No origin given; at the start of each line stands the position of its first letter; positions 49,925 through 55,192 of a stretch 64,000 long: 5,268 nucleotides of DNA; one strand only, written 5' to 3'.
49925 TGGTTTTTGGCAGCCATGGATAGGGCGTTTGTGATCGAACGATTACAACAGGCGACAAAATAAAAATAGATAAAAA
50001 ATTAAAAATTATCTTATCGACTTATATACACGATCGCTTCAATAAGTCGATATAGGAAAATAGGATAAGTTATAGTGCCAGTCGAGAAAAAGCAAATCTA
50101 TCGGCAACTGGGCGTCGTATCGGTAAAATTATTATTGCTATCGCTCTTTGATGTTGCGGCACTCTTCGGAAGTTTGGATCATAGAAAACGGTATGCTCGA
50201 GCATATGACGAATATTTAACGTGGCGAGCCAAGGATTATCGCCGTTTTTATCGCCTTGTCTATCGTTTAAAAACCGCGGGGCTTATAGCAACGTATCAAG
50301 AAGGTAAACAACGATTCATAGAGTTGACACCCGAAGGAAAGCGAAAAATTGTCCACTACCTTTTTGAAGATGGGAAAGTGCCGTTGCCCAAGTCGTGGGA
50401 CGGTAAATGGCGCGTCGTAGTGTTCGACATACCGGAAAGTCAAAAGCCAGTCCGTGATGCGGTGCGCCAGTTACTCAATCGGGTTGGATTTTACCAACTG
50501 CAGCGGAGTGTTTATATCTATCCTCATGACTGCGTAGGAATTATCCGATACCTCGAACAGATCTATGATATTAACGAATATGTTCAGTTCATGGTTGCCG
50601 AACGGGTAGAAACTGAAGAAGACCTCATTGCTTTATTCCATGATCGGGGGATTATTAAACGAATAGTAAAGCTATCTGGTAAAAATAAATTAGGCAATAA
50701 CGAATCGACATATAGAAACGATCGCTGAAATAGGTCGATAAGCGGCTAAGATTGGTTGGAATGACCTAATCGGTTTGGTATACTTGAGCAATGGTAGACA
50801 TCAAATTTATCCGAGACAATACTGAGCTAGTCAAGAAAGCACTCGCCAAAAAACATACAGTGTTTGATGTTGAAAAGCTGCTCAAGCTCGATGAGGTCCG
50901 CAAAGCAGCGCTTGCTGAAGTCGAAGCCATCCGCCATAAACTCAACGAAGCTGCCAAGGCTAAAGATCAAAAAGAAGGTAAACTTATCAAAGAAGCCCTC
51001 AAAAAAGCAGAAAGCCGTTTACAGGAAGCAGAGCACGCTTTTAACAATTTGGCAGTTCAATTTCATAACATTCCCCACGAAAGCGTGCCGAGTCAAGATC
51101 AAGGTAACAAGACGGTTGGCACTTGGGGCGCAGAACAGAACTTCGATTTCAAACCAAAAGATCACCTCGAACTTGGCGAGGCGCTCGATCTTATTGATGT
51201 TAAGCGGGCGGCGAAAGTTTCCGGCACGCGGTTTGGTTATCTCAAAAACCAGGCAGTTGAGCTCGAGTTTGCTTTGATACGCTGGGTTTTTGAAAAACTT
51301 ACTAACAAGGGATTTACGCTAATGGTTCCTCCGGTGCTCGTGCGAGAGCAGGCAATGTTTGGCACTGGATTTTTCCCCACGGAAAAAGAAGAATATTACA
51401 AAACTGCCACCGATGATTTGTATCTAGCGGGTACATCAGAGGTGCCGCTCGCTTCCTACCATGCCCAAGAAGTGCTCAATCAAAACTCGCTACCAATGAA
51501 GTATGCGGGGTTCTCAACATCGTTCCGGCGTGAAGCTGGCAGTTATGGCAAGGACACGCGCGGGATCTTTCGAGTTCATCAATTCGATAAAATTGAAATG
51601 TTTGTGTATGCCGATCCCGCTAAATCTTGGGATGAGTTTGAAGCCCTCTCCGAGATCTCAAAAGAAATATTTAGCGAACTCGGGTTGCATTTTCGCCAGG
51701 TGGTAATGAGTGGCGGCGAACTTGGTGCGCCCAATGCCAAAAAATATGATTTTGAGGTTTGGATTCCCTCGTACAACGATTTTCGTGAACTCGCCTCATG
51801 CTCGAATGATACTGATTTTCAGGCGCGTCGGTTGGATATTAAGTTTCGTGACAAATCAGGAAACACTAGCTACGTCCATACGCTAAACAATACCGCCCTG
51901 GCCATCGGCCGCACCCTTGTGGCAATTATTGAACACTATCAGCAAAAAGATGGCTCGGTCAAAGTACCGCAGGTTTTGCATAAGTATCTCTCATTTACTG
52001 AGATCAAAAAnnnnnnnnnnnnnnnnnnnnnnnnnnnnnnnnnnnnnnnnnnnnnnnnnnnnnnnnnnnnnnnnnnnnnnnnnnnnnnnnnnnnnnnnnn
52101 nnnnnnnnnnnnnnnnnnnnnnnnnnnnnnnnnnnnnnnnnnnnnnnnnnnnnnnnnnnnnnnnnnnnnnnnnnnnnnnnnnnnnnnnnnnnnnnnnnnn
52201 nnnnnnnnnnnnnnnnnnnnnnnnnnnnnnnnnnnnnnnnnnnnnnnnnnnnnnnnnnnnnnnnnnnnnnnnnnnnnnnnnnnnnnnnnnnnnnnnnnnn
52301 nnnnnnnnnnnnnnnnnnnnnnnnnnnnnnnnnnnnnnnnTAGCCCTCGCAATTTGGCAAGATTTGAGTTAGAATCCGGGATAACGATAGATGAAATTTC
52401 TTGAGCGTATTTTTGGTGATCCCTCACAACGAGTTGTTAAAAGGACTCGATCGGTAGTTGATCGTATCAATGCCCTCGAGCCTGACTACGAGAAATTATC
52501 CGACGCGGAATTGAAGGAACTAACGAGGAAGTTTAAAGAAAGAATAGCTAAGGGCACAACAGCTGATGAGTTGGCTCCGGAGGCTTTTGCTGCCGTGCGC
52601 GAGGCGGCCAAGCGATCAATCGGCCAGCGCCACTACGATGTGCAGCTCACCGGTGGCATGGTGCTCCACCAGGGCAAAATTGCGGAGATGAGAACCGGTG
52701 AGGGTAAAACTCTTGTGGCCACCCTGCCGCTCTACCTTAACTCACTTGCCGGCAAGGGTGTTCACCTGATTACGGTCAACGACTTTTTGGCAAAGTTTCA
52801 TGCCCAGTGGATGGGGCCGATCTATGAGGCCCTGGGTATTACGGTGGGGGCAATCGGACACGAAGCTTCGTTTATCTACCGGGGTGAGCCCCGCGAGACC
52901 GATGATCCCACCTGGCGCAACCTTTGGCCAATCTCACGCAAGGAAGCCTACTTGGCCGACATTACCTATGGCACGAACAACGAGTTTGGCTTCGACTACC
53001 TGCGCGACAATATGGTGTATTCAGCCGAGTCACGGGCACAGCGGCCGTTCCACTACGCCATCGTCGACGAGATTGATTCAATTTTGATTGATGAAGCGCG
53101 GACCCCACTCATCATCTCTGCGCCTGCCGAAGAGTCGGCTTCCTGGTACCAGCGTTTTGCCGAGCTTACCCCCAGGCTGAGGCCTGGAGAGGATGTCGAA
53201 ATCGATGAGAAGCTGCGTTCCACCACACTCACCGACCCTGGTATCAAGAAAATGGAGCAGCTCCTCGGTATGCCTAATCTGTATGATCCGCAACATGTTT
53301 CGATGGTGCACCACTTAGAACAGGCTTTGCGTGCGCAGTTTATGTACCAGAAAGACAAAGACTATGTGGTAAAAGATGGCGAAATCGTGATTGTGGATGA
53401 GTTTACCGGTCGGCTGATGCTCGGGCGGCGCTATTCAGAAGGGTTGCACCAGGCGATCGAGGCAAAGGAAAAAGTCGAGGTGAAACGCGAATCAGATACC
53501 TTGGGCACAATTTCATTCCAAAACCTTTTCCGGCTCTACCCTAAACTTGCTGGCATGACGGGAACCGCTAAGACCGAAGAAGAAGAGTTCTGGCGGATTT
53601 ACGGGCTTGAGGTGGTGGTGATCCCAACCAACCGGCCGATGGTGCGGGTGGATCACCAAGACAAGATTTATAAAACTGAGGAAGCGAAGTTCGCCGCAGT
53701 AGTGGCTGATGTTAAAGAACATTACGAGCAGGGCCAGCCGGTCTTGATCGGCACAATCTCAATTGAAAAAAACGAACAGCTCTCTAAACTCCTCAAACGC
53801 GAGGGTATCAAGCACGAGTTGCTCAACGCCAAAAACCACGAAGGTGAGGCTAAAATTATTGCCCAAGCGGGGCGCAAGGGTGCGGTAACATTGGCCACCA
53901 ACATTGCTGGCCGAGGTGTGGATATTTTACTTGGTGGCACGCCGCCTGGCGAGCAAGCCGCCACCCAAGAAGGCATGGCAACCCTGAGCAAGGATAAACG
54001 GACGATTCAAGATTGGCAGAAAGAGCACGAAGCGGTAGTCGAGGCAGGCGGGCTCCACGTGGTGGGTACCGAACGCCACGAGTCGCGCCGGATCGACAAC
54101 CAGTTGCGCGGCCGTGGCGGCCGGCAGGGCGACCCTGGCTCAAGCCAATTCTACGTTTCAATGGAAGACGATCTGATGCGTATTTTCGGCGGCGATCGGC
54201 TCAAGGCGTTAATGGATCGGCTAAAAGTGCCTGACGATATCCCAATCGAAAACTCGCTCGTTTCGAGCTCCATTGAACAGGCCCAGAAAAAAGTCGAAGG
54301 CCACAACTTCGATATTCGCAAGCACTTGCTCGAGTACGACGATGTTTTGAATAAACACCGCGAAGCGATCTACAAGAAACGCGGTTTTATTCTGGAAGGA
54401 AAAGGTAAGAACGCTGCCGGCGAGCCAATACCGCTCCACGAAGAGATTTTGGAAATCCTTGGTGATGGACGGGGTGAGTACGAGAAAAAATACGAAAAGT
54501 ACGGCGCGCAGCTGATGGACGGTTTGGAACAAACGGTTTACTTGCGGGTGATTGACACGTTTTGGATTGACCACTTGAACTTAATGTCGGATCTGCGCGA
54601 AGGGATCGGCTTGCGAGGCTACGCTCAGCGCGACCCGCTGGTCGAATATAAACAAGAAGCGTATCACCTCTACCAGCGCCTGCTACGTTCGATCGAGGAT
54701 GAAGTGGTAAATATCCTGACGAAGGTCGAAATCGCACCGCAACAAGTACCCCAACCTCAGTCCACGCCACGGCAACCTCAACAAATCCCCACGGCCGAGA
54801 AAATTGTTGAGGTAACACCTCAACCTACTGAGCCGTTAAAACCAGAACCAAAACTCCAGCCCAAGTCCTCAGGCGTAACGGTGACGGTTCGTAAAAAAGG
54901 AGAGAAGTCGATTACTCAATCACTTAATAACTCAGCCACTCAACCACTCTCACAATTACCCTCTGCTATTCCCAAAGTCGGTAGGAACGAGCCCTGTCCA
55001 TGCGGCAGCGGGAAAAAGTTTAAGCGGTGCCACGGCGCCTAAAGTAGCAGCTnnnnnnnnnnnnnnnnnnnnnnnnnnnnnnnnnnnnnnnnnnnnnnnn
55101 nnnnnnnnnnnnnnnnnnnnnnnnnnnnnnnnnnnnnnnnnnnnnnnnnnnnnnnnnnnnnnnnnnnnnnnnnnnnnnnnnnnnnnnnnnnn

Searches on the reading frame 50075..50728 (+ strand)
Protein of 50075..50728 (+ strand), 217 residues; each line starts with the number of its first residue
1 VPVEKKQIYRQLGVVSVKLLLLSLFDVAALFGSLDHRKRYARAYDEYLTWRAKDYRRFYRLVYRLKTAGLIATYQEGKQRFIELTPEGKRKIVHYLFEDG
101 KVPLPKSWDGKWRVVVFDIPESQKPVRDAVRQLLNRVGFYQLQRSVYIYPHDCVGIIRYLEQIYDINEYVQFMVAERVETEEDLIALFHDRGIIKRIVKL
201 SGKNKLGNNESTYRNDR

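Call 32: search_protein_families(library=pfam, proteins=[window:50075-50728:+], max_evalue=0.00001)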
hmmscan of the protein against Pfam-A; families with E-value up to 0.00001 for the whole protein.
window:50075-50728:+ (217 aa): 1 family
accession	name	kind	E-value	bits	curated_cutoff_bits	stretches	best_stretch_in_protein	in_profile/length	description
PF20803.2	PaaX_M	-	9.8e-23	80.5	24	1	106-182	2-78/83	PaaX protein central Cas2-like domain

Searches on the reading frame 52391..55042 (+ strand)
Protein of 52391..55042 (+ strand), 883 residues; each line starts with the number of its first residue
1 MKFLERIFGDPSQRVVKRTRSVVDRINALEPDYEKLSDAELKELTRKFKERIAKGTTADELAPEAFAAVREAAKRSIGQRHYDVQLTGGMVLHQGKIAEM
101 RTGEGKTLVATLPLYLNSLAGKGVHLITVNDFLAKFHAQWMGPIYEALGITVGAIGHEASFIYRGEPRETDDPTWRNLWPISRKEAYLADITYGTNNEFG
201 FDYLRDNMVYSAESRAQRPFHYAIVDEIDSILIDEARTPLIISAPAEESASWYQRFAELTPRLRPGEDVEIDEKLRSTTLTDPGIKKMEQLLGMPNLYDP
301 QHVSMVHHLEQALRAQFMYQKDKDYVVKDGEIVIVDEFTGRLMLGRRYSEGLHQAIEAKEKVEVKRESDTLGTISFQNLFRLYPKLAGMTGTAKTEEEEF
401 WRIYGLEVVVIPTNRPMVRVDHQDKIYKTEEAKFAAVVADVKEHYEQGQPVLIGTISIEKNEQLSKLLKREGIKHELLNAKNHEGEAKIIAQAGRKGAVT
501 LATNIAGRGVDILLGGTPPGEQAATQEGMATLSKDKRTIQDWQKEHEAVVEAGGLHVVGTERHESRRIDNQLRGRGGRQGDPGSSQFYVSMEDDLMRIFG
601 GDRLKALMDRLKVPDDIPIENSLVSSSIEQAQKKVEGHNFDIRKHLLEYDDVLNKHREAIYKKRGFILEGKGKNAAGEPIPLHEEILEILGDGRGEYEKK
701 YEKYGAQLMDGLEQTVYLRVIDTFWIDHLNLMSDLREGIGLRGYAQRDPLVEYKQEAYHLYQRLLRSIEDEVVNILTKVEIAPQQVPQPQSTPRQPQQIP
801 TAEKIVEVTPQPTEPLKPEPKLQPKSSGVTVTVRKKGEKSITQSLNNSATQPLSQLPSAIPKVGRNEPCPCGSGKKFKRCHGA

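Call 32: search_protein_families(library=pfam, proteins=[window:52391-55042:+], max_evalue=0.00001)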
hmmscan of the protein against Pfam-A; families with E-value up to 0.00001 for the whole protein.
window:52391-55042:+ (883 aa): 5 families
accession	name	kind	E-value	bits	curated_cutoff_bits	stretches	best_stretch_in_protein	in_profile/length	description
PF07517.20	SecA_DEAD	-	2.8e-120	401.4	24.6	1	5-401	2-290/290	SecA DEAD-like domain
PF21090.3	P-loop_SecA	-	2.9e-89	298.5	27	1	416-616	1-205/205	SecA P-loop domain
PF07516.18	SecA_SW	-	8.9e-51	173.2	26.7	2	693-780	115-200/200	SecA Wing and Scaffold domain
PF01043.26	SecA_PP_bind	-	1.6e-41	141.8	23.5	1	249-357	2-110/110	SecA preprotein cross-linking domain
PF02810.21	SEC-C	-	2.8e-10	40.3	20.4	1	865-882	1-18/19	SEC-C motif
